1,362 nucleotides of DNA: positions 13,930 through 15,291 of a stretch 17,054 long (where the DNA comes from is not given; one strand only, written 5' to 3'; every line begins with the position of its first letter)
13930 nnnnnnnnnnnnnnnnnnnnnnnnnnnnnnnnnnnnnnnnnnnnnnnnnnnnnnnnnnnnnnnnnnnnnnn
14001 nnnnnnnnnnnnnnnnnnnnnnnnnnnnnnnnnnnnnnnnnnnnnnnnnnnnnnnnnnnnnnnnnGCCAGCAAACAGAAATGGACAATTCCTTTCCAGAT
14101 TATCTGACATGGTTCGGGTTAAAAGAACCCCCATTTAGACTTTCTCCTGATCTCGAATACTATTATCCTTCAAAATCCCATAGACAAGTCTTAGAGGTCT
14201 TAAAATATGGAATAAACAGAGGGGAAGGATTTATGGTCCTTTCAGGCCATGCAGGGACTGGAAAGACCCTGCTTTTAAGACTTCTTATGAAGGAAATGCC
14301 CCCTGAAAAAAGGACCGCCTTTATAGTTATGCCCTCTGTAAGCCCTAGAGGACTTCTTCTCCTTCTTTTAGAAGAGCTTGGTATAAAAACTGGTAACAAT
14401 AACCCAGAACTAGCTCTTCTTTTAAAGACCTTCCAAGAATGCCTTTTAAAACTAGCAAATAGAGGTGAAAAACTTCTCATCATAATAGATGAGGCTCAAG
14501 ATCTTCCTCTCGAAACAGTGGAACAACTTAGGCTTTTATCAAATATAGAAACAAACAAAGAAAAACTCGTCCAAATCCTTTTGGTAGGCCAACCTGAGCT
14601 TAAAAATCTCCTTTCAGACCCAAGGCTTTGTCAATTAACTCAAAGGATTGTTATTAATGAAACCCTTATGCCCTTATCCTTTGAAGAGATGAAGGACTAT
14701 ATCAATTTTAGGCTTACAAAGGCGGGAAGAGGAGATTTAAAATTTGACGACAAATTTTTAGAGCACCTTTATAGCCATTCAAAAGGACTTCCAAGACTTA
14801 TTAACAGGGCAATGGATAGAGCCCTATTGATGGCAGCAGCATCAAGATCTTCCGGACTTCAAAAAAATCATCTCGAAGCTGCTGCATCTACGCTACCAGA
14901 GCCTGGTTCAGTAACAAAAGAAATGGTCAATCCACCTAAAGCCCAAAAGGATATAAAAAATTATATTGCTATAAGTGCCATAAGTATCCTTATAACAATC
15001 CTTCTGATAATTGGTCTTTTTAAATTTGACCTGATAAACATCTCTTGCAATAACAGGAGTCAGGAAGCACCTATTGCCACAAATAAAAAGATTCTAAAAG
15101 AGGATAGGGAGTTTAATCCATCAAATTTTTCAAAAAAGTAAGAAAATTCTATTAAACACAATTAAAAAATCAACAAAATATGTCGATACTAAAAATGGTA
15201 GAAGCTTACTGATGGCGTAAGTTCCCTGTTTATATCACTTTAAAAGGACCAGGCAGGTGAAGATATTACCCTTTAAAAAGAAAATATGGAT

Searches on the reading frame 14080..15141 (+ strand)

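Call 74: search_protein_families(library=pfam, proteins=[window:14080-15141:+], max_evalue=0.001)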
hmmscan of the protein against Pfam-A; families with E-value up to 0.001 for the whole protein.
window:14080-15141:+ (353 aa): 8 families
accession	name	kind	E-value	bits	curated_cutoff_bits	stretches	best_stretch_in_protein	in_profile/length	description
PF13401.12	AAA_22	-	6.1e-25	88.5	27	1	47-178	3-130/130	AAA domain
PF13191.12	AAA_16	-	3.4e-10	41.1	32.6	1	37-160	12-162/167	AAA ATPase domain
PF13245.12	AAA_19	-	1.6e-05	25.5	25.1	1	49-171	11-125/134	AAA domain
PF13604.12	AAA_30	-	3.2e-05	24.2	27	1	40-171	9-124/191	AAA domain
PF13173.12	AAA_14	-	3.7e-05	24.2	27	1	52-204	5-128/129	AAA domain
PF25199.1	nSTAND_NTPase5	-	0.00015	22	34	0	46-169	38-131/145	Novel STAND NTPase 5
PF09848.15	SLFN-g3_helicase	-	0.0002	21.2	24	1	52-169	4-121/354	Schlafen group 3, DNA/RNA helicase domain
PF05970.20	PIF1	-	0.00023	21.3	25.9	1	38-98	10-67/223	PIF1-like helicase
